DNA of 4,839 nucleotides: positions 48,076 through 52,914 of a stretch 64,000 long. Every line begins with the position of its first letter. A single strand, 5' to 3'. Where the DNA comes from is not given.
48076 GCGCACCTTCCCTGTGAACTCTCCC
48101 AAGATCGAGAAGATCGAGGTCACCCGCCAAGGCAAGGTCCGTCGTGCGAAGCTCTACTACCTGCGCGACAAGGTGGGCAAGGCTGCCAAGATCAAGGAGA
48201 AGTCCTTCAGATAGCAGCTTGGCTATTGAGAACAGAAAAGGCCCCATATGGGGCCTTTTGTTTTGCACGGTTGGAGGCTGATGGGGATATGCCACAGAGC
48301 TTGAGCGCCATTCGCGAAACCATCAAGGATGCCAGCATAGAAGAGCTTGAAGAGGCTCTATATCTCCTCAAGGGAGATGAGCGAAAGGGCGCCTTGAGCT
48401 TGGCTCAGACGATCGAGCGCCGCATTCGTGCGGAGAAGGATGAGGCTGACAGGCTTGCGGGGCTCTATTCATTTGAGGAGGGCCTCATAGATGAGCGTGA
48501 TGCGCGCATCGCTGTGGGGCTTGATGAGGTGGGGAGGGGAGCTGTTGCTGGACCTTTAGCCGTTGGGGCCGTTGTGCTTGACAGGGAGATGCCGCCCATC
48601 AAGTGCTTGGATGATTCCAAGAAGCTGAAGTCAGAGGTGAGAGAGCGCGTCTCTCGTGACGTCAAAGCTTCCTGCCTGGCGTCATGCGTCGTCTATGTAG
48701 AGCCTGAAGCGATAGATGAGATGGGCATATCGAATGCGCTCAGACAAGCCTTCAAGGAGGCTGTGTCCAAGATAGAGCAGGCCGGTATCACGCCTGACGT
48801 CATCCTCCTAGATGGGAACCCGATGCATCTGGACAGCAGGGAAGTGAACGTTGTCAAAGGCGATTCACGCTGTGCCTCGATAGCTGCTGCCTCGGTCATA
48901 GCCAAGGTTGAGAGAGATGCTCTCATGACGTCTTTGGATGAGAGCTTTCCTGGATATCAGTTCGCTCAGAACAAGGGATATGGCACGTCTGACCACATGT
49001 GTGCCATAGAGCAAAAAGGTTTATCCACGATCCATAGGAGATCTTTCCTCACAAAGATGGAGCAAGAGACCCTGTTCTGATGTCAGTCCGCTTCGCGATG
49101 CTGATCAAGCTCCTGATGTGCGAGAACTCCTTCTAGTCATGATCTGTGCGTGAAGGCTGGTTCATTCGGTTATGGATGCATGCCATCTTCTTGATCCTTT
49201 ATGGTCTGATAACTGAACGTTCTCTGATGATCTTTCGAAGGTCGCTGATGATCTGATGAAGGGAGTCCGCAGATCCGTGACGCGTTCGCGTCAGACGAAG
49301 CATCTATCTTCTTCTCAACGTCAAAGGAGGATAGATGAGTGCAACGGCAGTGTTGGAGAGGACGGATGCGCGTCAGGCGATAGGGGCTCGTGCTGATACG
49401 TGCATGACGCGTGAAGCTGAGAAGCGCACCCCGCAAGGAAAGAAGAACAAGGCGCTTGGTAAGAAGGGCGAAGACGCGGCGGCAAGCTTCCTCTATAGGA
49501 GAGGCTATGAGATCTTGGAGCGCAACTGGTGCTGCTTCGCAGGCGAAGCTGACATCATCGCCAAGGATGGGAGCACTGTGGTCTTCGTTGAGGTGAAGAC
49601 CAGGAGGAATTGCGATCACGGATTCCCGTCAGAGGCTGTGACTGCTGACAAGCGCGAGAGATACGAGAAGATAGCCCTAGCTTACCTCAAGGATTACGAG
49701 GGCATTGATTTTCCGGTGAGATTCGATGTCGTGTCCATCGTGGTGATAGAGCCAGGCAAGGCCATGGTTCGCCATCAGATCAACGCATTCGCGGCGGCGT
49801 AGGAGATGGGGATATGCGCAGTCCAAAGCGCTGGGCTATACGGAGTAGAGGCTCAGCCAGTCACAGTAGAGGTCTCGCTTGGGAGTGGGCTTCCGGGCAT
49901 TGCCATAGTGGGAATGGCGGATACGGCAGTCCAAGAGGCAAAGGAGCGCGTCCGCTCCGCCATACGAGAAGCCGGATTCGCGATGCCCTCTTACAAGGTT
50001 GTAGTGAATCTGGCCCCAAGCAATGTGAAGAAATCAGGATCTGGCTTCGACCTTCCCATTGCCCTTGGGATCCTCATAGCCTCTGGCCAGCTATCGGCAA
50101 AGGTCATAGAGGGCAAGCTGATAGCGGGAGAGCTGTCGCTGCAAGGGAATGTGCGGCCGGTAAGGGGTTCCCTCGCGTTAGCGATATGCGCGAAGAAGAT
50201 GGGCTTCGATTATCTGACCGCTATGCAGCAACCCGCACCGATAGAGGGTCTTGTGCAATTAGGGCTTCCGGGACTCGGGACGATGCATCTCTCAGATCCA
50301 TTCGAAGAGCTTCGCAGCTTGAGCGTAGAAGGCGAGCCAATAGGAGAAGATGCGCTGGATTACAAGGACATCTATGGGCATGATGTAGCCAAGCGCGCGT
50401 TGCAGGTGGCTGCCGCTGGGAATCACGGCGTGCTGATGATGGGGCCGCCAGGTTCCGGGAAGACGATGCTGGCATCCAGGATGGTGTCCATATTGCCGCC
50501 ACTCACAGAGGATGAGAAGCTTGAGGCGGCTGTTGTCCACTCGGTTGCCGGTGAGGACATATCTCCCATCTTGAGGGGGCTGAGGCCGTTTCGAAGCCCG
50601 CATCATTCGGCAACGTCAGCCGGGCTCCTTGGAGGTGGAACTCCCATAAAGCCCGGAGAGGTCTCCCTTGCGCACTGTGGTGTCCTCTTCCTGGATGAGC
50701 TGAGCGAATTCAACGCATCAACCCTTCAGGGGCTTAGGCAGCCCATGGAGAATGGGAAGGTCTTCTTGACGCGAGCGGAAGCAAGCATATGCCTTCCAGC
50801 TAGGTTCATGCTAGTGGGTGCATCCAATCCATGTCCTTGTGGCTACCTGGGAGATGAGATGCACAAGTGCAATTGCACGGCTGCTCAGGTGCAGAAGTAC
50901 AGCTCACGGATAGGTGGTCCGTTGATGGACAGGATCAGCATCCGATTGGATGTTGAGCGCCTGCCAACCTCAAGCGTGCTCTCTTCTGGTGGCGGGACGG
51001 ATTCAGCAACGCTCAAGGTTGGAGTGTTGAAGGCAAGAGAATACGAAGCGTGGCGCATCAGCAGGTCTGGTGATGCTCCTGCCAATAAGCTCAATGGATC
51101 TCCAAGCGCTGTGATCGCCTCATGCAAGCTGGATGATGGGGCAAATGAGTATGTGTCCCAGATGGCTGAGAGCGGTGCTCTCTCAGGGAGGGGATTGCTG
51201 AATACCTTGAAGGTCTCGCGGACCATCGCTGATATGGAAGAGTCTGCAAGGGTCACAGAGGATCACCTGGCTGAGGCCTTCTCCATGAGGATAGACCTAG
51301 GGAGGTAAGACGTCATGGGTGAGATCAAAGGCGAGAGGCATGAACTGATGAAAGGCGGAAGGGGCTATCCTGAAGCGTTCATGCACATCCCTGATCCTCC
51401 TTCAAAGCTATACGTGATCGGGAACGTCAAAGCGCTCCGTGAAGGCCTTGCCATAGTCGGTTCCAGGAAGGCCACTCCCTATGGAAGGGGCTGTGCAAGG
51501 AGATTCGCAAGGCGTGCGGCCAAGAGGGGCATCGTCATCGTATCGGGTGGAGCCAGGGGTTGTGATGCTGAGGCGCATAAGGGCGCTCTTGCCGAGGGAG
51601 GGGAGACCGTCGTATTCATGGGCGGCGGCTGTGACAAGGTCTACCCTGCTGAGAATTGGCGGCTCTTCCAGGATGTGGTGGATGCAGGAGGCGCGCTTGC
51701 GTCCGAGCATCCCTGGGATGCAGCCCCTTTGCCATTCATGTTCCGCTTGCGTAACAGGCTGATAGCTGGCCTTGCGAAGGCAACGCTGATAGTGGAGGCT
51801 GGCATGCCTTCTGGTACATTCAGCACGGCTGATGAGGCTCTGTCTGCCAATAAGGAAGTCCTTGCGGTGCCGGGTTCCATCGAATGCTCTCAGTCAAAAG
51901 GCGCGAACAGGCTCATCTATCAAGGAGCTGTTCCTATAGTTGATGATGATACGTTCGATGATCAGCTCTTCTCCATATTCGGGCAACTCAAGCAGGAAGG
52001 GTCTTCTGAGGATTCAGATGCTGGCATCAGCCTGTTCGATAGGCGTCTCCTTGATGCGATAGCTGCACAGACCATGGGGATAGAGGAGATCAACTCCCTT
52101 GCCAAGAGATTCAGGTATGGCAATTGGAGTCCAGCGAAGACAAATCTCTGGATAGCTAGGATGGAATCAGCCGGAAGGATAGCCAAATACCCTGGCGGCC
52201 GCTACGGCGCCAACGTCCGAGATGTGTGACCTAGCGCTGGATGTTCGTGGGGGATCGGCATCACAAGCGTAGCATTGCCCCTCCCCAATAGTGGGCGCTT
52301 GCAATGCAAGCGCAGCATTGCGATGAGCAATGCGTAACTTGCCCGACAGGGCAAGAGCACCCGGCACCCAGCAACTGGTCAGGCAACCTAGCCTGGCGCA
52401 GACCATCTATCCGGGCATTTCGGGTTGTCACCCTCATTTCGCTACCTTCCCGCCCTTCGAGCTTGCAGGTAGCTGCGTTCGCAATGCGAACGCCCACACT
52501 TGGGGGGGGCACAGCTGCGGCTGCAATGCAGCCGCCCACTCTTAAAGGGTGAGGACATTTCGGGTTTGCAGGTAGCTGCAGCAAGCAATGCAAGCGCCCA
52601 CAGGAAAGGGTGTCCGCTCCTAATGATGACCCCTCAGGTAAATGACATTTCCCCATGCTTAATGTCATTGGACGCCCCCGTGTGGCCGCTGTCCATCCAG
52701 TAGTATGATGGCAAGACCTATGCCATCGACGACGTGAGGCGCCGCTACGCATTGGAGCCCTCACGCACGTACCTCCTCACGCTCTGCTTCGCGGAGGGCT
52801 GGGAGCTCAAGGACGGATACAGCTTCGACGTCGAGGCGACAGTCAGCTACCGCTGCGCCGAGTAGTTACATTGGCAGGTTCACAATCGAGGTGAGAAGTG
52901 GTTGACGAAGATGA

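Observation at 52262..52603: Multi-copy ~200-nt structured intergenic element with inverted ends and compensatory hairpin substitutions (type copy C)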

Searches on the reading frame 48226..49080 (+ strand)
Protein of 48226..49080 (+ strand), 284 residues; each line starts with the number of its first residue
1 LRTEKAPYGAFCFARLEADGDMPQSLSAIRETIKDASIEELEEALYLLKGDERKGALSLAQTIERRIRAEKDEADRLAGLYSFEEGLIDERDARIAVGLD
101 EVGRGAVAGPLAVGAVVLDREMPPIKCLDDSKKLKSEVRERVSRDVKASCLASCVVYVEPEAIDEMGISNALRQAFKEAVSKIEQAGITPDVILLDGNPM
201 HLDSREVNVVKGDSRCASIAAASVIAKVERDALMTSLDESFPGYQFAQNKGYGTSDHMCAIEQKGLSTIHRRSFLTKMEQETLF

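Call 41: search_protein_families(library=pfam, proteins=[window:48226-49080:+], max_evalue=0.01)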
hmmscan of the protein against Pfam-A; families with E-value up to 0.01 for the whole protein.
window:48226-49080:+ (284 aa): 1 family
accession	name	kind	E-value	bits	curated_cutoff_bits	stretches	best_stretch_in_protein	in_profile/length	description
PF01351.25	RNase_HII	-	6.3e-35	121.3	25.8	1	97-276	1-198/199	Ribonuclease HII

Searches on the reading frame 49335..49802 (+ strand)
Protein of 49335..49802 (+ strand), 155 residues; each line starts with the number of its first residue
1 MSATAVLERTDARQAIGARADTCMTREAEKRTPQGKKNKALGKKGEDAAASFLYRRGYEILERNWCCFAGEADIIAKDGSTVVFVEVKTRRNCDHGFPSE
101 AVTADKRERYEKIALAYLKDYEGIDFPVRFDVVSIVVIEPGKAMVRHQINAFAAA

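Call 41: search_protein_families(library=pfam, proteins=[window:49335-49802:+], max_evalue=0.01)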
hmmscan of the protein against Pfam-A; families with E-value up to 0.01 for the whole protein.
window:49335-49802:+ (155 aa): 2 families
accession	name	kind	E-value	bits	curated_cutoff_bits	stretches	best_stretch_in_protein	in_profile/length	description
PF02021.23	UPF0102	-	6.4e-27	94.2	23.6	1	45-135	1-80/80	Uncharacterised protein family UPF0102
PF08378.17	NERD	-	0.0045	17.9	22.1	1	42-96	2-63/111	Nuclease-related domain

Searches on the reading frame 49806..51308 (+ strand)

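Call 41: search_protein_families(library=pfam, proteins=[window:49806-51308:+], max_evalue=0.01)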
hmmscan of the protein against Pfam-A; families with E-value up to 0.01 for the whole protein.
window:49806-51308:+ (500 aa): 9 families
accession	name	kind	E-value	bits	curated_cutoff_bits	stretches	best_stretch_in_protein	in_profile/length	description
PF01078.27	Mg_chelatase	-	3.2e-84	281.9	20.3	1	185-388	1-204/207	Magnesium chelatase, subunit ChlI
PF13541.12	ChlI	-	1.1e-38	132.3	27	1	21-135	1-113/121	Subunit ChlI of Mg-chelatase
PF13335.12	Mg_chelatase_C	-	5.6e-18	65.7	26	1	398-495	2-94/94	Magnesium chelatase, subunit ChlI C-terminal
PF00493.29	MCM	-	9.9e-08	31.8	23.3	1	281-347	112-178/224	MCM P-loop domain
PF07728.20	AAA_5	-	2.6e-07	31.2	22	1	208-347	1-126/139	AAA domain (dynein-related subfamily)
PF00158.32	Sigma54_activat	-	8.5e-05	22.7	20.2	0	277-318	80-121/168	Sigma-54 interaction domain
PF20030.5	bpMoxR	-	0.001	18.6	27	0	197-229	22-54/205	MoxR domain in the MoxR-vWA-beta-propeller ternary systems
PF00004.35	AAA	-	0.0015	19.4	21.2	0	209-230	1-22/131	ATPase family associated with various cellular activities (AAA)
PF13245.12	AAA_19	-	0.0081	16.8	25.1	0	203-312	8-112/134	AAA domain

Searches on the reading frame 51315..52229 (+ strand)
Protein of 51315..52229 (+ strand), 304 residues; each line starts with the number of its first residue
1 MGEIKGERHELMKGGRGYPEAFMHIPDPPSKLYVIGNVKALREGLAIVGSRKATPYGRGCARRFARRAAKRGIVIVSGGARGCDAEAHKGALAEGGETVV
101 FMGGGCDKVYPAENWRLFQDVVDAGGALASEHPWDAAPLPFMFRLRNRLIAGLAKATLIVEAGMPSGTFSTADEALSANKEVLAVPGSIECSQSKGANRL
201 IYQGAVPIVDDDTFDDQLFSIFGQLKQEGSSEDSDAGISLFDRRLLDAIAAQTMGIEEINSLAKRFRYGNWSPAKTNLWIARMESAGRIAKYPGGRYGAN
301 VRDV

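Call 15: search_protein_families(library=pfam, proteins=[window:51315-52229:+])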
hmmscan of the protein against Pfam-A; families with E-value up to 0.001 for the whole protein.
window:51315-52229:+ (304 aa): 2 families
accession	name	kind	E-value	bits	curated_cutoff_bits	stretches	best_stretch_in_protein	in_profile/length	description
PF02481.21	DNA_processg_A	-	5.5e-63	212.4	29.6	1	14-208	13-210/212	DNA recombination-mediator protein A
PF18306.6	LDcluster4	-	2.8e-05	24.2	26.3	0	46-99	5-59/151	SLOG cluster4 family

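Call 35: find_homologous_proteins(query=window:51315-52229:+, max_evalue=1e-40)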
Query window:51315-52229:+ (304 aa): 1918 proteins with E <= 1e-40 among 8000 candidates; the best 120 are listed.
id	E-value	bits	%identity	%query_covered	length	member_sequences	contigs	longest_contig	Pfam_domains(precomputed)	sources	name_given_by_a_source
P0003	4.8e-193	658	100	96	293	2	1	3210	PF02481.22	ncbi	-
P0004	1.2e-154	532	44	91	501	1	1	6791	PF02481.22,PF18306.7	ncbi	-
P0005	1.4e-144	499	42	86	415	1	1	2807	PF10686.15,PF02481.22,PF18306.7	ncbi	-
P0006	1.5e-125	437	67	96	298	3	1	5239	PF02481.22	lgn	-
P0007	2.6e-124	432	63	98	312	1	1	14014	PF02481.22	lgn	-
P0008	3.0e-123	429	65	98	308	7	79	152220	PF02481.22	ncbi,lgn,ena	-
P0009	3.1e-123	429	64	98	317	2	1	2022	PF02481.22,PF27531.1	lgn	-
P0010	3.5e-123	429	64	98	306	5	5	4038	PF02481.22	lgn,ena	-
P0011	3.0e-122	426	65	99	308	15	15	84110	PF02481.22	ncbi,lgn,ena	-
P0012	4.5e-122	425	63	98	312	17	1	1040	PF02481.22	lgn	-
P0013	8.0e-122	424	64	98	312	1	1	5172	PF02481.22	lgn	-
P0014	8.9e-121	421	63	98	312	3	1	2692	PF02481.22,PF27531.1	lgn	-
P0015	1.9e-120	420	64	99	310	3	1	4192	PF02481.22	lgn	-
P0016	2.8e-120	419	63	97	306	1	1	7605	PF02481.22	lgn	-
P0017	4.1e-119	415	64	98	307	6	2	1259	PF02481.22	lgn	-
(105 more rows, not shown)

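Call 36: find_encoding_contigs(protein=P0008, flank=10000, max_places=4)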
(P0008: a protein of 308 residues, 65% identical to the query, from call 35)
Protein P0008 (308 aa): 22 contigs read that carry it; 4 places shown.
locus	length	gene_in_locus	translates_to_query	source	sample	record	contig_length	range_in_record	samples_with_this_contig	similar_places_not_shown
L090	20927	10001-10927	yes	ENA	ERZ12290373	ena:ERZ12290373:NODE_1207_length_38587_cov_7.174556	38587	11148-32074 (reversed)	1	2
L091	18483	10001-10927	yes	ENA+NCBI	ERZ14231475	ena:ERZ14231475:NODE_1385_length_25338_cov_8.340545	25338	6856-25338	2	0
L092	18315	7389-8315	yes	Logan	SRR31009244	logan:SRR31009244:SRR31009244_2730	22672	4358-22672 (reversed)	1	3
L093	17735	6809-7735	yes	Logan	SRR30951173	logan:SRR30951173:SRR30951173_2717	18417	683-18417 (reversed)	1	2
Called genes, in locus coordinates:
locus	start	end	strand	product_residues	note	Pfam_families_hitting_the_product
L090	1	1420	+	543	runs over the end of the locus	-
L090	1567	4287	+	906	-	PF01326:PPDK_N, PF00391:PEP-utilizers, PF02896:PEP-utilizers_C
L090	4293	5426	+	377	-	PF01008:IF-2B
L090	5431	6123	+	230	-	PF03591:AzlC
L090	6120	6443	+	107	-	PF05437:AzlD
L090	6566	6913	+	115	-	PF01245:Ribosomal_L19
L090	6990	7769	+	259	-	PF27457:RNase_HII_N (weak), PF01351:RNase_HII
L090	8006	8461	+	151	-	PF08378:NERD (weak), PF02021:UPF0102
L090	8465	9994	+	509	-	PF13541:ChlI, PF00493:MCM (faint), PF01078:Mg_chelatase, PF00158:Sigma54_activat (faint), PF07728:AAA_5 (weak), PF13335:Mg_chelatase_C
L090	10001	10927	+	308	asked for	PF02481:DNA_processg_A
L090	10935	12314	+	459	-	PF00890:FAD_binding_2 (weak), PF01134:GIDA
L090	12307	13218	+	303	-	PF02899:Phage_int_SAM_1, PF13495:Phage_int_SAM_4 (weak), PF00589:Phage_integrase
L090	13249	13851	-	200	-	-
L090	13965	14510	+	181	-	PF01327:Pep_deformylase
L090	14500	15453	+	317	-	PF00551:Formyl_trans_N, PF02911:Formyl_trans_C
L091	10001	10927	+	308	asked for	PF02481:DNA_processg_A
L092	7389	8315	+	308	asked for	PF02481:DNA_processg_A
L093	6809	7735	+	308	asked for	PF02481:DNA_processg_A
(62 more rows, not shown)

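Call 37: find_encoding_contigs(protein=P0011, flank=10000, max_places=3)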
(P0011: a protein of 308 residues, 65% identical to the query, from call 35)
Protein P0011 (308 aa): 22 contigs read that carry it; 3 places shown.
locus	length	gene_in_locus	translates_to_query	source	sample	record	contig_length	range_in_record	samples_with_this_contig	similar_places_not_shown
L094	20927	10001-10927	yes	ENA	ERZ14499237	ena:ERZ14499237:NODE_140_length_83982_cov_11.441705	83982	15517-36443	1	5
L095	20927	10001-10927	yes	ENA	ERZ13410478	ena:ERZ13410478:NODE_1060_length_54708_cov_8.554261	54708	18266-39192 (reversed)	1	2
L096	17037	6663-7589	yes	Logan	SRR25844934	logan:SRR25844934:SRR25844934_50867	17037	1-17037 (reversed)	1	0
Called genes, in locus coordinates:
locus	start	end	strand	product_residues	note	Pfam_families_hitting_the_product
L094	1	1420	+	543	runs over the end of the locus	-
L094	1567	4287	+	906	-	PF01326:PPDK_N, PF00391:PEP-utilizers, PF02896:PEP-utilizers_C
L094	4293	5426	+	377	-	PF01008:IF-2B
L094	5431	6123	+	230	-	PF03591:AzlC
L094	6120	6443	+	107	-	PF05437:AzlD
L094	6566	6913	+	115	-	PF01245:Ribosomal_L19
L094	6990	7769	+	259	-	PF27457:RNase_HII_N, PF01351:RNase_HII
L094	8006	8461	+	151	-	PF08378:NERD (weak), PF02021:UPF0102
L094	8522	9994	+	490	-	PF13541:ChlI, PF00158:Sigma54_activat (faint), PF01078:Mg_chelatase, PF07728:AAA_5, PF00493:MCM (weak), PF13335:Mg_chelatase_C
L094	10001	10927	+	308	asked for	PF02481:DNA_processg_A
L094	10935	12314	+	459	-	PF00890:FAD_binding_2 (weak), PF01134:GIDA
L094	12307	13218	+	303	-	PF02899:Phage_int_SAM_1, PF13495:Phage_int_SAM_4 (weak), PF00589:Phage_integrase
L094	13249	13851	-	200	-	-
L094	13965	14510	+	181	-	PF01327:Pep_deformylase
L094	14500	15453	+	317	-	PF00551:Formyl_trans_N, PF02911:Formyl_trans_C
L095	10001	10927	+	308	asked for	PF02481:DNA_processg_A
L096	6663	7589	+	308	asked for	PF02481:DNA_processg_A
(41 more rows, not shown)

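Call 49: find_encoding_contigs(protein=P0004, flank=10000, max_places=3)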
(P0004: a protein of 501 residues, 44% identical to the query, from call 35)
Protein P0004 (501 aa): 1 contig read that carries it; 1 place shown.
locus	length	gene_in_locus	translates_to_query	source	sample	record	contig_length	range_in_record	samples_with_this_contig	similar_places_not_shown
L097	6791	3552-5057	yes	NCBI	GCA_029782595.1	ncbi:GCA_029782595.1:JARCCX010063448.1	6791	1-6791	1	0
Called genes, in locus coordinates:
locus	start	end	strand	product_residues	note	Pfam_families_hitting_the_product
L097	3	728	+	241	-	?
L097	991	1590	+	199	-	PF08378:NERD (faint), PF02021:UPF0102, PF01939:NucS_C (faint), PF02021:UPF0102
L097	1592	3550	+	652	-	PF13671:AAA_33 (faint), PF13541:ChlI, PF00158:Sigma54_activat (faint), PF01078:Mg_chelatase, PF01078:Mg_chelatase, PF07728:AAA_5, PF01078:Mg_chelatase, PF13335:Mg_chelatase_C, +12 more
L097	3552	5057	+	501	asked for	PF02481:DNA_processg_A, PF18306:LDcluster4 (faint), PF02481:DNA_processg_A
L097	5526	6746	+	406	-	PF00528:BPD_transp_1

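Call 50: find_encoding_contigs(protein=P0006, flank=10000, max_places=3)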
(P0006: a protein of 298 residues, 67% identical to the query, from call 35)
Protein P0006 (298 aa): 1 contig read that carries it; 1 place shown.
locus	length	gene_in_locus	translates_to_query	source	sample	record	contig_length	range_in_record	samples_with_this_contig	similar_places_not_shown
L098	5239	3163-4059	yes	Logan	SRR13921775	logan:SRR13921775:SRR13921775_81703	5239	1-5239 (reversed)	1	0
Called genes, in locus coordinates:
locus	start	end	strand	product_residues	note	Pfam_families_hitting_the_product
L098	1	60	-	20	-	?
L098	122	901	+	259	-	PF27457:RNase_HII_N, PF01351:RNase_HII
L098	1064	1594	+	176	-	PF02021:UPF0102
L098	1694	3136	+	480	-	PF13541:ChlI, PF00158:Sigma54_activat (faint), PF01078:Mg_chelatase, PF07728:AAA_5, PF00493:MCM (weak), PF13335:Mg_chelatase_C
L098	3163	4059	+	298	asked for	PF02481:DNA_processg_A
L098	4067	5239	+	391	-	?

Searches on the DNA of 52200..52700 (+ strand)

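Call 11: search_rna_families(source=window, start=52200, end=52700, threshold=evalue, max_evalue=10)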
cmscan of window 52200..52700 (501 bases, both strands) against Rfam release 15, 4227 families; matches with E-value up to 10: 3.
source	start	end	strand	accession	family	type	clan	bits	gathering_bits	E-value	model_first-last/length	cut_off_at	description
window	52374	52444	-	RF01137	sR21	Gene; snRNA; snoRNA; CD-box;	-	14.2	45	7.7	1-67/67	no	Small nucleolar RNA sR21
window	52490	52556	+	RF01762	whalefall-1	Gene; sRNA;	-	14.1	37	0.86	1-56/56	no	Whalefall-1 RNA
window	52689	52700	-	RF01985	ZEB2_AS1_2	Gene; lncRNA;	-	10.4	70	9.2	50-61/61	5'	ZEB2 antisense RNA 1 conserved region 2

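Call 66: search_dna_similar(query=window:52262-52603:+, collection=plasmids, mode=distant, max_evalue=0.001)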
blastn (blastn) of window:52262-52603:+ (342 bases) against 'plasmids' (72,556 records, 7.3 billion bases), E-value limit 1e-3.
No match.
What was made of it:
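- There is no similarity to anything in 72,556 plasmids, which are rich in IS elements (call 66).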

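Call 67: search_dna_similar(query=window:52262-52603:+, collection=phages, mode=distant, max_evalue=0.001)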
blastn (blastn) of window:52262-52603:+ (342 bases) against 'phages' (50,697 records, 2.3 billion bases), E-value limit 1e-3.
No match.
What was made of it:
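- Tried and rejected: Plasmid and phage BLAST gave no match (calls 66, 67).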

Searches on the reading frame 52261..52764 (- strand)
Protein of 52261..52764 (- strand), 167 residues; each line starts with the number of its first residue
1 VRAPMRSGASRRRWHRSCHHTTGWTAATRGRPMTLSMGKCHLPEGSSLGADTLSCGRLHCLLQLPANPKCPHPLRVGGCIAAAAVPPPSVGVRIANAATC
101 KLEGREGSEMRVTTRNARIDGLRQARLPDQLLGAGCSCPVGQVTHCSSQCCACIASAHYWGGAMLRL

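Call 24: find_homologous_proteins(query=window:52261-52764:-, max_evalue=0.01)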
Query window:52261-52764:- (167 aa): 2 proteins with E <= 0.01 among 472 candidates.
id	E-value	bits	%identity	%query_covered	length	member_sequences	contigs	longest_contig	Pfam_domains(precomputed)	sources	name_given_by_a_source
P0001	9.1e-105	366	99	98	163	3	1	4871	-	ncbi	-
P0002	7.0e-4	38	50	38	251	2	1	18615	-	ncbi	-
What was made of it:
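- Tried and rejected: The minus-frame ORF of copy C found only its own orthologue and one further locus, L088 (call 24).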

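Call 25: find_encoding_contigs(protein=P0002, flank=10000)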
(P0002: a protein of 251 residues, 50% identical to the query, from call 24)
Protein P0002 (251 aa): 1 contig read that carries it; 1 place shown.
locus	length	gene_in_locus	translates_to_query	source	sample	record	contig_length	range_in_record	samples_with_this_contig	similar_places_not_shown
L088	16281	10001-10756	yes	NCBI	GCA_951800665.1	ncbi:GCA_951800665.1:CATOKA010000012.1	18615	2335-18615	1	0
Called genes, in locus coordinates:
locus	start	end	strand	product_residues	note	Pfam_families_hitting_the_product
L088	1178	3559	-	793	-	PF09586:YfhO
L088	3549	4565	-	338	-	PF00535:Glycos_transf_2, PF10111:Glyco_tranf_2_2 (weak), PF13641:Glyco_tranf_2_3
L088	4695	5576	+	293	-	PF04794:YdjC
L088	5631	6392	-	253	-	PF02361:CbiQ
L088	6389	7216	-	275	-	PF00005:ABC_tran, PF02463:SMC_N (faint), PF13304:AAA_21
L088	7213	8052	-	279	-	PF00005:ABC_tran, PF02463:SMC_N (faint), PF13304:AAA_21 (weak)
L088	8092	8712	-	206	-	-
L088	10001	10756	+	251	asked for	-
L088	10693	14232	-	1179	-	PF00580:UvrD-helicase, PF13245:AAA_19, PF13604:AAA_30 (faint), PF13361:UvrD_C, PF13538:UvrD_C_2 (faint), PF12705:PDDEXK_1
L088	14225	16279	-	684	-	?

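Call 26: find_encoding_contigs(protein=P0001, flank=10000)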
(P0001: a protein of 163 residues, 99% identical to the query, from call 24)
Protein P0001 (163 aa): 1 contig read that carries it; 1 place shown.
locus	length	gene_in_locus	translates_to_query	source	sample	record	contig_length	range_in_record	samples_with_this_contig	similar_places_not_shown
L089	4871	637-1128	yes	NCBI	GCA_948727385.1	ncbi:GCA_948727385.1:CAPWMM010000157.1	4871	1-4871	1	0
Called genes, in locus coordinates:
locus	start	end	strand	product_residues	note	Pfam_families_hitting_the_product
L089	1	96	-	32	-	?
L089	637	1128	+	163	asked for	-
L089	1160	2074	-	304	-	PF02481:DNA_processg_A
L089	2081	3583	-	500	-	PF13541:ChlI, PF01078:Mg_chelatase, PF07728:AAA_5 (weak), PF00493:MCM (weak), PF13335:Mg_chelatase_C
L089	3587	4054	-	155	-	PF02021:UPF0102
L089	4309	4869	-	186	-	?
